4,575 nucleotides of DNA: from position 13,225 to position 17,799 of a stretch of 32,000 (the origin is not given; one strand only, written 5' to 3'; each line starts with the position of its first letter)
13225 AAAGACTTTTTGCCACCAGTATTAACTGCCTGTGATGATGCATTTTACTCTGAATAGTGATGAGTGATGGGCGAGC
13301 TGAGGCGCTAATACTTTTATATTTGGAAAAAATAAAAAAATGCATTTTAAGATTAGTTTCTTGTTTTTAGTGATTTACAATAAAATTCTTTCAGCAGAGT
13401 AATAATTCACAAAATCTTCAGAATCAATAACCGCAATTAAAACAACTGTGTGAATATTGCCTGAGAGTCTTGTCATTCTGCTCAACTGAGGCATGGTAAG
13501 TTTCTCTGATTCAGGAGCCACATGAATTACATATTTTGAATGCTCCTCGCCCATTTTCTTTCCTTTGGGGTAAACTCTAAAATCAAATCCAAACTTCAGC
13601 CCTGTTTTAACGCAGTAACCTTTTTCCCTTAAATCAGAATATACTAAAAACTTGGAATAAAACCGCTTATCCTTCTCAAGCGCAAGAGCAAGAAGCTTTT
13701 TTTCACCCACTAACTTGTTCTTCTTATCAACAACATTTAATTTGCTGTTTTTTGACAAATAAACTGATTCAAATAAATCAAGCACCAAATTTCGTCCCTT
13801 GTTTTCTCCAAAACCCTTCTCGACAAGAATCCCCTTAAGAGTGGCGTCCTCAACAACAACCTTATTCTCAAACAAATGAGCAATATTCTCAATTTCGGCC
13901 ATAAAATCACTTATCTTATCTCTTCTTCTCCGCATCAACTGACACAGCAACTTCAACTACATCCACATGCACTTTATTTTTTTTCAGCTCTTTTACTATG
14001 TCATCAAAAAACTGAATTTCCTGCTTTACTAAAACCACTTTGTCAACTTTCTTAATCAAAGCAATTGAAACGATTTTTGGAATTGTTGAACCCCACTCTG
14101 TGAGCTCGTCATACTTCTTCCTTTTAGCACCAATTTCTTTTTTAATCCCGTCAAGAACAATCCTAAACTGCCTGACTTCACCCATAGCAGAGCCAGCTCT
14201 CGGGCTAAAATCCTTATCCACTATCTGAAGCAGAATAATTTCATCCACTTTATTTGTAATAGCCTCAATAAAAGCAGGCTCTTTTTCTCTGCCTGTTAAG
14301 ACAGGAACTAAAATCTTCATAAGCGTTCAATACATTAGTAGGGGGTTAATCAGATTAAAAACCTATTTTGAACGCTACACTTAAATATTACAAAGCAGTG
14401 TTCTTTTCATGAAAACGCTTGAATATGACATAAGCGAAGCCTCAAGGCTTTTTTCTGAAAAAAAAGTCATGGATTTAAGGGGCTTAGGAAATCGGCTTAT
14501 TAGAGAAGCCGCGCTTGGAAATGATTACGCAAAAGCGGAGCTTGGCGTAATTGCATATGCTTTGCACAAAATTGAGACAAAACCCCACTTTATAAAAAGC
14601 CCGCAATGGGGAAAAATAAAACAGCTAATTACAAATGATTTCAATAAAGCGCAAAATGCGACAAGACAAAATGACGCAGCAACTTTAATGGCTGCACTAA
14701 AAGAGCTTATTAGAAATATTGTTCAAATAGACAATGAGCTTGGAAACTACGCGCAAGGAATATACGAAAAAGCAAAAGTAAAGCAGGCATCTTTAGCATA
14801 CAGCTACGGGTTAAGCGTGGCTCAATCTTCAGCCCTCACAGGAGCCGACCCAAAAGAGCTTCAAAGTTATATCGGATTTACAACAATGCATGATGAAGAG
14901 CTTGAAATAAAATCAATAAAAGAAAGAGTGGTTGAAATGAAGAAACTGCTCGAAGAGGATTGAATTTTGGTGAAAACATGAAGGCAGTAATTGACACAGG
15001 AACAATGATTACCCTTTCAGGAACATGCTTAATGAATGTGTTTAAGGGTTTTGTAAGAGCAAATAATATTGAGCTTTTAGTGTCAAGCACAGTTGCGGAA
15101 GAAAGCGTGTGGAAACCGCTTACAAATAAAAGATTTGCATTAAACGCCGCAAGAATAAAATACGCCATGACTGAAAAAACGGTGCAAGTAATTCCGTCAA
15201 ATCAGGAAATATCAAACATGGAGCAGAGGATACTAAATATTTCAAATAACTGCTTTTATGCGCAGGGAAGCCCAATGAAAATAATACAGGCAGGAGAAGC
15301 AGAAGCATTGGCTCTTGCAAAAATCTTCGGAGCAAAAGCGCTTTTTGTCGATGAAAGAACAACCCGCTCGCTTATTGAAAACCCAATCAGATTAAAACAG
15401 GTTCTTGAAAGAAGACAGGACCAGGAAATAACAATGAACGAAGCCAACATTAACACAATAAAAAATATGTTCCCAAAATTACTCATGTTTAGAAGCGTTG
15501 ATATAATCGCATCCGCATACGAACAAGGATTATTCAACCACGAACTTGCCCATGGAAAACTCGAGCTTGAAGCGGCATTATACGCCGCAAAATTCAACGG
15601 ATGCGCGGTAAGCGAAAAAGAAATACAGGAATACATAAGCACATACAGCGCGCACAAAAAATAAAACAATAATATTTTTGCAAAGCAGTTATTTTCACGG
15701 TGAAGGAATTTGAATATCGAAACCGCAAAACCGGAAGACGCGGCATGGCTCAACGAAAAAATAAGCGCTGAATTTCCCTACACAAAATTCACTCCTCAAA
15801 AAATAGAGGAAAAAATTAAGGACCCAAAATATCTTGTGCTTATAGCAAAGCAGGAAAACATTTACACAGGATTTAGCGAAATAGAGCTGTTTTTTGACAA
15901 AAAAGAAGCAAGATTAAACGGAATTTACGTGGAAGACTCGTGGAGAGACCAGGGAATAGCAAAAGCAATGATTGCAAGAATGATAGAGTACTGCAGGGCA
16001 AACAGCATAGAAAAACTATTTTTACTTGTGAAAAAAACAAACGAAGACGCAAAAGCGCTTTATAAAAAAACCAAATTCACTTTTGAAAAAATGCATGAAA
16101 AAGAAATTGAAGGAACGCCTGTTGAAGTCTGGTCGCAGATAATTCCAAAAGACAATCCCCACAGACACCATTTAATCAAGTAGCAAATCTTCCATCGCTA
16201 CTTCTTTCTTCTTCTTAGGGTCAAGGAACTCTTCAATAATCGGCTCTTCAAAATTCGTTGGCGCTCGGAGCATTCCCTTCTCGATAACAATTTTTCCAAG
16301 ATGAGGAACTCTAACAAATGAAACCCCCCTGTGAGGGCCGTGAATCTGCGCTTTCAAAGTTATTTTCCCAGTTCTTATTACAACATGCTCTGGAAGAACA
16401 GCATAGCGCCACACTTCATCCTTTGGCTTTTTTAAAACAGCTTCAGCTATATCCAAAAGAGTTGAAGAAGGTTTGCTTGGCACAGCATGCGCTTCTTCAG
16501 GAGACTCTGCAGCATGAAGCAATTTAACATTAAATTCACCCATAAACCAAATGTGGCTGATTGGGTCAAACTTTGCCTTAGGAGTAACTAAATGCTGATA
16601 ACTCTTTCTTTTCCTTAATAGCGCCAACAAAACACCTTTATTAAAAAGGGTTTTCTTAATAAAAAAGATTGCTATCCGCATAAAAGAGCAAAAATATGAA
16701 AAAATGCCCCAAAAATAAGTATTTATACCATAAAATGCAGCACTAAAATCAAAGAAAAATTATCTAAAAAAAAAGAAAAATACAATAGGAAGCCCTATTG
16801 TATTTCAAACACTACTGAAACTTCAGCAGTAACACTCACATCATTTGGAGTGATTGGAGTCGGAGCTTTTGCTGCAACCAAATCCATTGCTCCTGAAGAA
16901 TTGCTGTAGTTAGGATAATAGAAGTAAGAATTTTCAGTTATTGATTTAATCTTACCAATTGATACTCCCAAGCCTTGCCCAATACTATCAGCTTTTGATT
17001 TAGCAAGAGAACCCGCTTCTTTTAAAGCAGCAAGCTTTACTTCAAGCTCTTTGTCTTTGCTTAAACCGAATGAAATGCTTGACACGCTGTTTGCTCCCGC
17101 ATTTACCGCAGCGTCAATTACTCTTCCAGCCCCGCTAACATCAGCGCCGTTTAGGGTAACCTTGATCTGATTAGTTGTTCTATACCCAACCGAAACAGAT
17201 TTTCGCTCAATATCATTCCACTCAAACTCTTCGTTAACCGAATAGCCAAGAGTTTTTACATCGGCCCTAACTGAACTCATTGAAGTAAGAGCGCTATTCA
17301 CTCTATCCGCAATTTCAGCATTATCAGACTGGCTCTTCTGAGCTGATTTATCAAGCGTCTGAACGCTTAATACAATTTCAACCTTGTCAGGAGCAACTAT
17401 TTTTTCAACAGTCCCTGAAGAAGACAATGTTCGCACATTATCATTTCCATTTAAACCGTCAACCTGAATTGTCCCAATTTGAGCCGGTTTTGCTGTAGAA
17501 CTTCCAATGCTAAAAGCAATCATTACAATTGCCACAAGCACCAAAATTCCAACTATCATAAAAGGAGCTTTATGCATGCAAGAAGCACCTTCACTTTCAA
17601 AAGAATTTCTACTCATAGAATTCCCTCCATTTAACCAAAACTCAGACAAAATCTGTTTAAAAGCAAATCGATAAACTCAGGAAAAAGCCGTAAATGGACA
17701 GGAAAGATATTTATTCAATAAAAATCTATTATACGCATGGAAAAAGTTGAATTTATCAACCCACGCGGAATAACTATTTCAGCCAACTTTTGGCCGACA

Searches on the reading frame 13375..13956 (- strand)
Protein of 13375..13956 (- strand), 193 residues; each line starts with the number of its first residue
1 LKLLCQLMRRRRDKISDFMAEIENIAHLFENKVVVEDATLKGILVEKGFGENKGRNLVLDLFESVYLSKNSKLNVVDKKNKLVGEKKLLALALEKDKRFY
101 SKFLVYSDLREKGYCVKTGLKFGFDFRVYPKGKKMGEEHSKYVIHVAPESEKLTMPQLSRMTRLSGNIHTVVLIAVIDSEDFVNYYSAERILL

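Call 9: search_protein_families(library=pfam, max_evalue=0.1, proteins=[window:13375-13956:-])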
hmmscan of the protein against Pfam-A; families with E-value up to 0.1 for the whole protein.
window:13375-13956:- (193 aa): 2 families
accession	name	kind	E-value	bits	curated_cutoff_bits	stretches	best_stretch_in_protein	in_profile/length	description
PF01974.23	tRNA_int_endo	-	3.1e-25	88.5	27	1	99-185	1-85/85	tRNA intron endonuclease, catalytic C-terminal domain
PF02778.19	tRNA_int_endo_N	-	5e-10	39.2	21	1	27-88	4-66/67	tRNA intron endonuclease, N-terminal domain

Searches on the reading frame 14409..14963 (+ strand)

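Call 9: search_protein_families(library=pfam, max_evalue=0.1, proteins=[window:14409-14963:+])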
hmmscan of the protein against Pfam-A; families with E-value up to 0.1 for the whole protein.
window:14409-14963:+ (184 aa): 3 families
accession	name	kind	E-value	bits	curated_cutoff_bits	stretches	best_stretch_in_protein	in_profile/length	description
PF15295.11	CCDC50_N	-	0.01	16.5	27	1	38-121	16-92/127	Coiled-coil domain-containing protein 50 N-terminus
PF18514.6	MDY2_C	-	0.033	14.4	25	1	67-85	6-24/38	Ubiquitin-like protein MDY2, C-terminal domain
PF01051.27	Rep3_N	-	0.057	14.2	22.4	1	28-124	6-91/141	Initiator Replication protein, WH1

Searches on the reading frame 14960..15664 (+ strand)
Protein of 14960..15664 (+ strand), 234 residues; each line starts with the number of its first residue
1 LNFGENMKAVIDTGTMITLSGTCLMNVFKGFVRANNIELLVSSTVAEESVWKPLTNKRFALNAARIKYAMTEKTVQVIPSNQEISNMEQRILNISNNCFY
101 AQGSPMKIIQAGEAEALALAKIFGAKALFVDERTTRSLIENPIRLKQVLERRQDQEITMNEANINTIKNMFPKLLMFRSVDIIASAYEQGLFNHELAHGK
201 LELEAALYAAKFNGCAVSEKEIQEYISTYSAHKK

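Call 9: search_protein_families(library=pfam, max_evalue=0.1, proteins=[window:14960-15664:+])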
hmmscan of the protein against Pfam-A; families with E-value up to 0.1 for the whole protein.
window:14960-15664:+ (234 aa): 1 family
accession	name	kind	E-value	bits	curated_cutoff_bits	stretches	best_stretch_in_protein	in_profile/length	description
PF20290.3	MC4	-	0.093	13.5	28.1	0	138-174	22-58/133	ABC-three component (ABC-3C) system Middle Component 4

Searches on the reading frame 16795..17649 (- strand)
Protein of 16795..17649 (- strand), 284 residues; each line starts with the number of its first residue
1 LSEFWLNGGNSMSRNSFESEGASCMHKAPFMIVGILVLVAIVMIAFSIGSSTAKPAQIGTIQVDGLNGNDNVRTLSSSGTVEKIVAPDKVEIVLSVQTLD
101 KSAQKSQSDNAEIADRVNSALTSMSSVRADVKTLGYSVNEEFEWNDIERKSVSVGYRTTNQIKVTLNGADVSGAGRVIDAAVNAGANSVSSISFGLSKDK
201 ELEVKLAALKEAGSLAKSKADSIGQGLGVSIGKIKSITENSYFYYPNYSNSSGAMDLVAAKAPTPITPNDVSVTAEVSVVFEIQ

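Call 9: search_protein_families(library=pfam, max_evalue=0.1, proteins=[window:16795-17649:-])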
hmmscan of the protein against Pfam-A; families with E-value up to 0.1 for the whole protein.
window:16795-17649:- (284 aa): 3 families
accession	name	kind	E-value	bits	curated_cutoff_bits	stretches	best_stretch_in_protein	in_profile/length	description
PF04402.19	SIMPL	-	6e-41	141.4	25.2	1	76-281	2-205/205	Protein of unknown function (DUF541)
PF12698.13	ABC2_membrane_3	-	0.0019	17.8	31.6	1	30-184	6-122/347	ABC-2 family transporter protein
PF06451.17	Moricin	-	0.06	13.5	27.6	0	36-65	4-35/62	Moricin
